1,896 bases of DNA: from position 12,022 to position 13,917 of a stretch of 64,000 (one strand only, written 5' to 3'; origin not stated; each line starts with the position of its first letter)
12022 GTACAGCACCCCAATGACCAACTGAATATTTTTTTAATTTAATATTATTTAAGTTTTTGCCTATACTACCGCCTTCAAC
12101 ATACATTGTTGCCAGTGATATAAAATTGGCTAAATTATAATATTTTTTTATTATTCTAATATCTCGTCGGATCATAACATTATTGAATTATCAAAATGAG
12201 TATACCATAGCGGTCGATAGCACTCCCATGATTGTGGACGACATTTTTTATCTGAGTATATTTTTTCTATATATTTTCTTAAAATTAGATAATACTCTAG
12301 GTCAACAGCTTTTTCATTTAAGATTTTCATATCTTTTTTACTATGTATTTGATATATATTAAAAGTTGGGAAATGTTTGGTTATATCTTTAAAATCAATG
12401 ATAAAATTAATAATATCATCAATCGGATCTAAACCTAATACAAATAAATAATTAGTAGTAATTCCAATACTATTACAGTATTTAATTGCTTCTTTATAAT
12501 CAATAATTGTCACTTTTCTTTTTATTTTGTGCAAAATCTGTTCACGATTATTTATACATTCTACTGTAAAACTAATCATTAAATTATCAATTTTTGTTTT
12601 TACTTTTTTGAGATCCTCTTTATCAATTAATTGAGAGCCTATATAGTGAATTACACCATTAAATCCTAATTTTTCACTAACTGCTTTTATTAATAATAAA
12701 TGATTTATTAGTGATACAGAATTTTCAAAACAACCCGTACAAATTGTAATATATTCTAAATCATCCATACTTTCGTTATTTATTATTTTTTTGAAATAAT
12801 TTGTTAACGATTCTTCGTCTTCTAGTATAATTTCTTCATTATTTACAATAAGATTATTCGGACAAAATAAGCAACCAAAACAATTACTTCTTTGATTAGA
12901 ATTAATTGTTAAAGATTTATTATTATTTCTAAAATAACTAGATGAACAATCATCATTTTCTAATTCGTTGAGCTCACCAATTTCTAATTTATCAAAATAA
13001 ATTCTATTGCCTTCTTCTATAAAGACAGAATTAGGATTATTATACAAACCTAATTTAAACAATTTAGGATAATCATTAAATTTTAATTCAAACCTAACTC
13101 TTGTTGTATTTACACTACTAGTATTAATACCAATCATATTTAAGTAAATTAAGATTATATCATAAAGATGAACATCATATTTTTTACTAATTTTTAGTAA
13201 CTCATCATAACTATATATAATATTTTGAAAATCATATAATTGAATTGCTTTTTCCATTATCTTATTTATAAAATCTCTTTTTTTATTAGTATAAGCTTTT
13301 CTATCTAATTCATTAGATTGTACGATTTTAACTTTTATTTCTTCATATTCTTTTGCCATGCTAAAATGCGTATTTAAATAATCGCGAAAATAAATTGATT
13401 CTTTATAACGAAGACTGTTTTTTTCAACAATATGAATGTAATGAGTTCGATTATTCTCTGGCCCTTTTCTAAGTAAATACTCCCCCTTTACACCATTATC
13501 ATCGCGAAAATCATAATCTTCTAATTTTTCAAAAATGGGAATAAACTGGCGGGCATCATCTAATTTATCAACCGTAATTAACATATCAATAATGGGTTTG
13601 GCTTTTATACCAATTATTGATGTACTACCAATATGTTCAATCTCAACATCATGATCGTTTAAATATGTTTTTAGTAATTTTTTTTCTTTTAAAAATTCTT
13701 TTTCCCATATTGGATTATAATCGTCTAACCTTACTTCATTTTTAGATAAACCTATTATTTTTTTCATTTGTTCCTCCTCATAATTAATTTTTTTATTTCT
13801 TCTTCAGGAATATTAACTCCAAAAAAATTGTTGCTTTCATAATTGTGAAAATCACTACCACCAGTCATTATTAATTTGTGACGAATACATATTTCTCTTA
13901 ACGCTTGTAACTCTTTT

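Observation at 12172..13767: GrpB nucleotidyltransferase-fold domain fused to an unknown Cys-triad domain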

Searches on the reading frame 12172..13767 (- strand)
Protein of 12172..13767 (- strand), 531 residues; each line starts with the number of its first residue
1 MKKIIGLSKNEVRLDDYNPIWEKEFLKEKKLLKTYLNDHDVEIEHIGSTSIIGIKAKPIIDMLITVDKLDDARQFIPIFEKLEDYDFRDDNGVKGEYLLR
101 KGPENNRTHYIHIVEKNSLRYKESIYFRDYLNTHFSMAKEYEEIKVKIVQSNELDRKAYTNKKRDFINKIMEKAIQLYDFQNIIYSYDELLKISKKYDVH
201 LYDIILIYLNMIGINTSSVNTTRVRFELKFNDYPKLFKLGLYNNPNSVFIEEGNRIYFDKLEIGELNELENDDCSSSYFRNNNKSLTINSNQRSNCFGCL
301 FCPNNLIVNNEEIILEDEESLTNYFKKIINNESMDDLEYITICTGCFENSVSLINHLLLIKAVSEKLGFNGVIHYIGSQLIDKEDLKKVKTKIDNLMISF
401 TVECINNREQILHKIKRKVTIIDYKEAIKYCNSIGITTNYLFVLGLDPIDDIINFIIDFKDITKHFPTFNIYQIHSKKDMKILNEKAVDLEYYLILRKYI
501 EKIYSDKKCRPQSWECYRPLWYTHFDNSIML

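Call 3: search_protein_families(library=pfam, proteins=[window:12172-13767:-], max_evalue=1)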
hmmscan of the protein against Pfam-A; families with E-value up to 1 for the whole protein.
window:12172-13767:- (531 aa): 3 families
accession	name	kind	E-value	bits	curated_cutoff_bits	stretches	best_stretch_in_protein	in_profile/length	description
PF04229.20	GrpB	-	1.1e-42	146.3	25.5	1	12-173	2-159/159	GrpB protein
PF04055.27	Radical_SAM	-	4.1e-05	24.3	29.5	1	297-451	9-158/166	Radical SAM superfamily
PF12844.13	HTH_19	-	0.071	13.5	30.2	1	411-442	28-59/64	Helix-turn-helix domain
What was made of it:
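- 13249..13734 (-): GrpB (UPF0157) nucleotidyltransferase-fold domain, residues 12-173. The family signature EHIGSTS...AKPIID and the RTHYIHI motif are intact. Pfam PF04229 E 1.1e-42 (call 3).
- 12175..12897 (-): Radical-SAM-superfamily barrel core plus C-terminal tail, residues 291-531. PF04055 24.3 bits over residues 297-451 (call 3).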

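Call 4: search_protein_families(library=ncbifam, proteins=[window:12172-13767:-], max_evalue=1)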
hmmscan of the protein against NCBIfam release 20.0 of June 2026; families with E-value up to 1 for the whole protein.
window:12172-13767:- (531 aa): 3 families
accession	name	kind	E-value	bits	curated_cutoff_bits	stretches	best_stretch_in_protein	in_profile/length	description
NF002879.0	PRK03333.1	equivalog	3.8e-15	55.8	215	1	10-178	210-388/395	dephospho-CoA kinase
TIGR04013.1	B12_SAM_MJ_1487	hypoth_equivalog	0.047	12.5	251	1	380-446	251-315/382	TIGR04013 family B12-binding domain/radical SAM domain-containing protein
TIGR04044.1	MSMEG_0572_fam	equivalog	0.11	12.2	109.85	1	314-378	7-71/159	MSMEG_0572/Sll0783 family nitrogen starvation response protein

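Call 5: find_homologous_proteins(query=window:12172-13767:-, max_evalue=0.001)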
Query window:12172-13767:- (531 aa): 41 proteins with E <= 0.001 among 8000 candidates.
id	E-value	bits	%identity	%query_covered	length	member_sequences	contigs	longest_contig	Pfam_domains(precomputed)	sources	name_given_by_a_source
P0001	0.0e+0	1182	100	100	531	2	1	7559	PF04229.21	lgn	-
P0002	4.7e-113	397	41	100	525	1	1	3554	PF04229.21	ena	-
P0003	1.9e-112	395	40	98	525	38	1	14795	PF04229.21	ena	-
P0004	1.0e-107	379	40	99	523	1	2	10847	PF04229.21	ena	-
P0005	1.5e-107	379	38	98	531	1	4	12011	PF04229.21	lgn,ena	-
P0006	1.8e-107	379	37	98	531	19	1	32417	PF04229.21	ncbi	-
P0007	3.2e-97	345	35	99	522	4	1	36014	PF04229.21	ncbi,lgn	-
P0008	2.5e-94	335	36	95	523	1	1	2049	PF04229.21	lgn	-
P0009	7.2e-81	291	42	64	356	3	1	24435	-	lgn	-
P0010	7.9e-81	291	40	65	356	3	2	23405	-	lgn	-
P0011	4.2e-80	288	41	64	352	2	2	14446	-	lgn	-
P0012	1.4e-79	287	41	64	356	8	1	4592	-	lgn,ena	-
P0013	4.8e-75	272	39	65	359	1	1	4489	-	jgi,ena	-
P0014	2.7e-71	259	41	54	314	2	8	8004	-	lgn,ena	-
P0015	7.2e-64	235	37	63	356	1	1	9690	-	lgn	-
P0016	4.7e-58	216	33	65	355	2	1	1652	PF04055.28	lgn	-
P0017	4.9e-29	120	40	39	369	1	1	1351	PF00485.25,PF13238.13,PF04229.21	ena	-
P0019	1.1e-25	109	40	32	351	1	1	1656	PF13420.14,PF13302.14,PF04229.21,PF00583.32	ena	-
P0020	5.6e-24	103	38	32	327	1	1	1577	PF00293.35,PF04229.21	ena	-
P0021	1.1e-23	102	38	32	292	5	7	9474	PF00719.25,PF04229.21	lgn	-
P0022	1.2e-23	102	36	32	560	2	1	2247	PF02811.27,PF04229.21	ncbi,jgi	jgi:GrpB-like predicted nucleotidyltransferase (UPF0157 family)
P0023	1.4e-22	98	37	34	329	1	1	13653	PF00293.35,PF04229.21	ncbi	-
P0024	2.3e-22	98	38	32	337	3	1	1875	PF13671.13,PF04229.21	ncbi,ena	-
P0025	5.6e-22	96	38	30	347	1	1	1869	PF13302.14,PF04229.21,PF00583.32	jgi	jgi:GrpB-like predicted nucleotidyltransferase (UPF0157 family)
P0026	1.7e-21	95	38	32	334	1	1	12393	PF04229.21,PF00583.32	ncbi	-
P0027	3.4e-20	91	34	33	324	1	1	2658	PF00293.35,PF04229.21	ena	-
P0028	7.2e-20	90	34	33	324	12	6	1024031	PF13673.14,PF13508.14,PF08445.17,PF04229.21,PF00583.32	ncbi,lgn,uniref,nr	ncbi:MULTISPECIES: bifunctional GNAT family N-acetyltransferase/GrpB family protein [Bacillus]|unire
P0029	8.2e-19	86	36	31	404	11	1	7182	PF08445.17,PF04229.21,PF00583.32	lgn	-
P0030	2.3e-18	85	36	33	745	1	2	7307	PF04229.21,PF01636.30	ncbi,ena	-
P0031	8.7e-18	83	34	32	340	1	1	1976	PF04229.21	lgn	-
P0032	8.8e-16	76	34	30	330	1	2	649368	PF13673.14,PF04229.21,PF00583.32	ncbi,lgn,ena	-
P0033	2.7e-14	71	33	31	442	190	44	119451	PF02224.25,PF13207.13,PF13189.13,PF13238.13,PF04229.21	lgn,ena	-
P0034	4.9e-14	70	31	31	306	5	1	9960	PF00293.35,PF04229.21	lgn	-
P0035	1.3e-13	69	32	31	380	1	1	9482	PF00406.30,PF13207.13,PF13238.13,PF04229.21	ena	-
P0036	5.9e-13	67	34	31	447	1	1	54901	PF04229.21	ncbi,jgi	jgi:GrpB-like predicted nucleotidyltransferase (UPF0157 family)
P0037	1.2e-12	66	30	29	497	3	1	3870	PF13673.14,PF13420.14,PF13508.14,PF08445.17,PF23209.2,PF14542.13,PF04229.21,PF00583.32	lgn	-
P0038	1.6e-12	65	34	30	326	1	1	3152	PF13673.14,PF13508.14,PF04229.21,PF00583.32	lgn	-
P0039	3.4e-11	61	31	30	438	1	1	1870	PF13673.14,PF13302.14,PF13508.14,PF08445.17,PF13527.14,PF04229.21,PF00583.32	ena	-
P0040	1.1e-8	53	31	30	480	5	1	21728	PF12746.14,PF04229.21,PF00583.32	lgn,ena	-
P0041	1.3e-8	52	35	25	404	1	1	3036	PF00636.32,PF14622.12,PF00035.33,PF04229.21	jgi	jgi:ribonuclease III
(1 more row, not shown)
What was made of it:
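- GrpB is fused elsewhere to nucleotide kinases, NUDIX and PHP (call 5).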

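Call 13: find_encoding_contigs(protein=P0006, flank=8000, max_places=3)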
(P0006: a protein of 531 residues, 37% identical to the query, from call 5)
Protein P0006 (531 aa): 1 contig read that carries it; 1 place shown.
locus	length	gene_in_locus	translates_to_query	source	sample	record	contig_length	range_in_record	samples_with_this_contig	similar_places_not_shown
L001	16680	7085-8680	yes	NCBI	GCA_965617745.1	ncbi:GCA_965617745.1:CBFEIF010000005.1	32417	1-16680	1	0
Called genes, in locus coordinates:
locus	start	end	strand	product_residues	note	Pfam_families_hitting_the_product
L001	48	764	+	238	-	-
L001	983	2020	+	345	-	-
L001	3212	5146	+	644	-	-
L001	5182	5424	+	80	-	PF00550:PP-binding (weak)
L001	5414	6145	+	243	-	PF02811:PHP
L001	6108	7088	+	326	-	PF14399:BtrH_N (weak)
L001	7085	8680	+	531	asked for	PF04229:GrpB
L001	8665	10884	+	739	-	PF09364:XFP_N, PF03894:XFP, PF09363:XFP_C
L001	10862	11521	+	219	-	-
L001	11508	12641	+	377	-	PF02811:PHP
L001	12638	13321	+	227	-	-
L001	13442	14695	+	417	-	PF00201:UDPGT (weak), PF04101:Glyco_tran_28_C (weak), PF06722:EryCIII-like_C (weak)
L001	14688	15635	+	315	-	PF00962:A_deaminase, PF19326:AMP_deaminase (weak)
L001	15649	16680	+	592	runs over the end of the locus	PF00005:ABC_tran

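Call 14: find_encoding_contigs(protein=P0007, flank=8000, max_places=3)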
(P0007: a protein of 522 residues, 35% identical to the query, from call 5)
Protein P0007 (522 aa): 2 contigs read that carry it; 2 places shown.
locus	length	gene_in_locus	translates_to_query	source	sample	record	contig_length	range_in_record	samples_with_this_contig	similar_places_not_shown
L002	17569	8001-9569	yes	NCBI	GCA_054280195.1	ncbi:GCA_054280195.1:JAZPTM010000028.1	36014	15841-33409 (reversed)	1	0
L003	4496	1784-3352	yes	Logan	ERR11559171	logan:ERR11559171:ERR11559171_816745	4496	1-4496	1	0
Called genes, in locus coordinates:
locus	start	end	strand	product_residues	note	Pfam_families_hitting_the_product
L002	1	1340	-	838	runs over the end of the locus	PF00005:ABC_tran, PF02463:SMC_N (weak), PF02687:FtsX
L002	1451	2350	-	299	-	-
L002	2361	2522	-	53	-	-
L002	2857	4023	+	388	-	-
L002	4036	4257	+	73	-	-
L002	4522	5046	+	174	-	PF04229:GrpB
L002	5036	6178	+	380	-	PF02811:PHP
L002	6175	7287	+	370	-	PF02811:PHP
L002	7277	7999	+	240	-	-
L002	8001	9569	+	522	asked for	PF04229:GrpB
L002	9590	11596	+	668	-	PF09364:XFP_N, PF03894:XFP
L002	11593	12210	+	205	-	PF00702:Hydrolase, PF13419:HAD_2, PF13242:Hydrolase_like (weak)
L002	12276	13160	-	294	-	PF02401:LYTB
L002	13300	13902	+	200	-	-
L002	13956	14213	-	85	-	PF12637:TSCPD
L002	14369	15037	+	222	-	-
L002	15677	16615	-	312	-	PF01061:ABC2_membrane, PF12698:ABC2_membrane_3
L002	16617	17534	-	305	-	PF13476:AAA_23 (weak), PF00005:ABC_tran, PF13304:AAA_21 (weak)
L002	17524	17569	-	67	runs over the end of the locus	PF04014:MazE_antitoxin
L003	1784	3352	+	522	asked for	PF04229:GrpB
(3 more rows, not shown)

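Call 15: find_encoding_contigs(protein=P0009, flank=8000, max_places=3)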
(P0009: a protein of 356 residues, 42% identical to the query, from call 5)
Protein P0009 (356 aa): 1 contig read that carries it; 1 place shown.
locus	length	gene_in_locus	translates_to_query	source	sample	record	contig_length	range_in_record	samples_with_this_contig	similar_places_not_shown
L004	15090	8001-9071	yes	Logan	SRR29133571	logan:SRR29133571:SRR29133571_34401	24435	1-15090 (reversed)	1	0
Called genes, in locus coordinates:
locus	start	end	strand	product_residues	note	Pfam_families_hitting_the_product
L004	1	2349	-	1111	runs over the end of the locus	PF04313:HSDR_N, PF04851:ResIII, PF18766:SWI2_SNF2, PF22679:T1R_D3-like, PF11867:T1RH-like_C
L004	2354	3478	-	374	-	PF01420:Methylase_S (faint)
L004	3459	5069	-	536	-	PF12161:HsdM_N, PF02384:N6_Mtase, PF07669:Eco57I (faint)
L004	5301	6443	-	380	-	PF02811:PHP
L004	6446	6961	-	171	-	PF04229:GrpB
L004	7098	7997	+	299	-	PF02811:PHP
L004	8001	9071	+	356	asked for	-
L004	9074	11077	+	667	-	PF09364:XFP_N, PF03894:XFP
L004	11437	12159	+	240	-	PF00293:NUDIX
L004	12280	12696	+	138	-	PF00583:Acetyltransf_1, PF13673:Acetyltransf_10, PF08445:FR47 (faint), PF13508:Acetyltransf_7, PF14542:Acetyltransf_CG (weak), PF13527:Acetyltransf_9 (weak)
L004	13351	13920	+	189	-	PF01725:Ham1p_like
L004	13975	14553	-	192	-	PF01725:Ham1p_like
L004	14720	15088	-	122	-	?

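Call 16: search_protein_families(library=padloc, proteins=[window:12172-13767:-], max_evalue=0.1)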
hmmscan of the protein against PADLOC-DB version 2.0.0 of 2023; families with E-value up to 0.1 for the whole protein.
window:12172-13767:- (531 aa): 0 families

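Call 34: search_protein_families(library=pfam, proteins=[L002:7277-7999:+], max_evalue=0.01)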
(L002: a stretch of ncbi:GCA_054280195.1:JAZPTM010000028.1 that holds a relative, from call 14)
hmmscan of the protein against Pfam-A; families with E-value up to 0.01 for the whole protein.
L002:7277-7999:+ (240 aa): 0 families

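Call 38: list_cluster_members(proteins=[P0006, P0007, P0012, P0042, P0044, P0049, P0052, P0062, P0085, P0162])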
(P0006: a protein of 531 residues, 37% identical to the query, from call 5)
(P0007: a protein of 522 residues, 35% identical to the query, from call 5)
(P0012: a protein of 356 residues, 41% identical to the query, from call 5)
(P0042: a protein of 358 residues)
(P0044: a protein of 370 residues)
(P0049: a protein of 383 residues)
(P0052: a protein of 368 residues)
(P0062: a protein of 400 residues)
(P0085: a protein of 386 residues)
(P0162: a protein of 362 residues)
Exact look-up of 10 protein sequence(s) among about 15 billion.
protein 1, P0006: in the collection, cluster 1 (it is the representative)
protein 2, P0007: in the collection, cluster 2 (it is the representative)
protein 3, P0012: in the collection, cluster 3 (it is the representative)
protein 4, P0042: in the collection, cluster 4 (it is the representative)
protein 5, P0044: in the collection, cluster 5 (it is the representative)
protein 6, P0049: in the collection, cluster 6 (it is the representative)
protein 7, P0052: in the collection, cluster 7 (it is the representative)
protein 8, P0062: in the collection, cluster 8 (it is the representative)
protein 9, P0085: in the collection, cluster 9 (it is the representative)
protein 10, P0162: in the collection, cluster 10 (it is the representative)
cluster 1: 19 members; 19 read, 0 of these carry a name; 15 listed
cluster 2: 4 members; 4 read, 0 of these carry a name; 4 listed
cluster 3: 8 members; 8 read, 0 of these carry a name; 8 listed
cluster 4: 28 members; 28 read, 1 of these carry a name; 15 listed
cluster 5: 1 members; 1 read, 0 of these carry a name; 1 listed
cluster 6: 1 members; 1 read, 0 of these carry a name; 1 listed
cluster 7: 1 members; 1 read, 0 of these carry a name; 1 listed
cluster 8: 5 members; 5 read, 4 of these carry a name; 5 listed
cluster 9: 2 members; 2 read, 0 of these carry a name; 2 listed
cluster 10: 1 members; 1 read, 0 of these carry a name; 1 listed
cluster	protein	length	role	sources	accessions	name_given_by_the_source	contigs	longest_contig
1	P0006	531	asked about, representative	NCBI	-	-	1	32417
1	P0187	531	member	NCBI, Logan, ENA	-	-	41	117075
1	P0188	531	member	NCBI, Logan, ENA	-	-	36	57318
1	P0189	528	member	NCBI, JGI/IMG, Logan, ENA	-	-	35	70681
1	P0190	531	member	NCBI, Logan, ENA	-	-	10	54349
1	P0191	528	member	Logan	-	-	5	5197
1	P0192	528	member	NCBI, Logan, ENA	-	-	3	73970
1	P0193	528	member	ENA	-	-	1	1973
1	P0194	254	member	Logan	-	-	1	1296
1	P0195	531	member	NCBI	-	-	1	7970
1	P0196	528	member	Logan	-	-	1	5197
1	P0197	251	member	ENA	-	-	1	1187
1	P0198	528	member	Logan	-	-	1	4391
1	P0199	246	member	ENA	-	-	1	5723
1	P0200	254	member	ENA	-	-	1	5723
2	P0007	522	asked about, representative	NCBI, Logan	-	-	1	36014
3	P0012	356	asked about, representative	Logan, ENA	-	-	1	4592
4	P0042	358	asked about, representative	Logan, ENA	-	-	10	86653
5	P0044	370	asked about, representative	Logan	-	-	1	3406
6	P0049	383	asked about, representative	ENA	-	-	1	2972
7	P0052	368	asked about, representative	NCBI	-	-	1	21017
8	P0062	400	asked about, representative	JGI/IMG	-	hypothetical protein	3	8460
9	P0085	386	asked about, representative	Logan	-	-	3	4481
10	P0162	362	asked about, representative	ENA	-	-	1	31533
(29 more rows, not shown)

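Call 48: find_encoding_contigs(protein=window:12172-13767:-, flank=4000, max_places=3)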
Protein window:12172-13767:- (531 aa): 2 contigs read that carry it; 2 places shown.
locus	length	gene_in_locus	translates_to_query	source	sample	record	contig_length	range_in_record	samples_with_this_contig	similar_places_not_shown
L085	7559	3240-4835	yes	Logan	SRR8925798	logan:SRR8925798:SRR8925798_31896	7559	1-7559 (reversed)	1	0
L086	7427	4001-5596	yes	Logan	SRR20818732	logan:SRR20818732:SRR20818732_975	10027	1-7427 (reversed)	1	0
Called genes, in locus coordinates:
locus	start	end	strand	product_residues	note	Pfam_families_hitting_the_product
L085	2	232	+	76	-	?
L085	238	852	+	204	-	-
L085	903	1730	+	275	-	PF00149:Metallophos, PF12850:Metallophos_2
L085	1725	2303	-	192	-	PF03167:UDG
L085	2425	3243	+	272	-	PF02811:PHP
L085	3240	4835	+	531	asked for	PF04229:GrpB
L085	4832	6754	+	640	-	PF09364:XFP_N, PF03894:XFP, PF09363:XFP_C (weak)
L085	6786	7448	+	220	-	-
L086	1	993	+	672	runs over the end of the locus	PF27449:LtaS_N, PF00884:Sulfatase, PF01663:Phosphodiest (faint)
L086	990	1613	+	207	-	-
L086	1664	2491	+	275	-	PF00149:Metallophos, PF12850:Metallophos_2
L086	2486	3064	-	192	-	PF03167:UDG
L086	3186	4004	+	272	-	PF02811:PHP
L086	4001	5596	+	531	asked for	PF04229:GrpB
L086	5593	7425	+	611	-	?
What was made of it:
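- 12172..13767 (-): GrpB::radical-SAM-like fusion gene (531 aa). The identical protein occurs on two other contigs (call 48).
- Tried and rejected: Rejected (calls 5, 48).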

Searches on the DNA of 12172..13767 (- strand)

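Call 50: search_rna_families(sources=[L001, L002, L004, L006, L009, L010, L013, L031], threshold=gathering)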
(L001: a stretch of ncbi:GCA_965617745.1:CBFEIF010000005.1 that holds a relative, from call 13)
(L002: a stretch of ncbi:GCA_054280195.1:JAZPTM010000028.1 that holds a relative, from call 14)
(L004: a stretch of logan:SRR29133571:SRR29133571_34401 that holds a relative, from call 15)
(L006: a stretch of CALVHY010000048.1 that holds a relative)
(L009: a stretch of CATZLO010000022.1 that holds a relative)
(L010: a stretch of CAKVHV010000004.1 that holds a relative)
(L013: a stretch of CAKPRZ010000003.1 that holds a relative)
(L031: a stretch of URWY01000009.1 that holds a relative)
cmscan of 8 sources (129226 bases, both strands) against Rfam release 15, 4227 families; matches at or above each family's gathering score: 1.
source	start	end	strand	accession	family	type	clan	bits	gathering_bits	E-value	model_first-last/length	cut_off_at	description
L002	2675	2748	+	RF00005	tRNA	Gene; tRNA;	CL00001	62.8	29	6.2e-11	1-71/71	no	tRNA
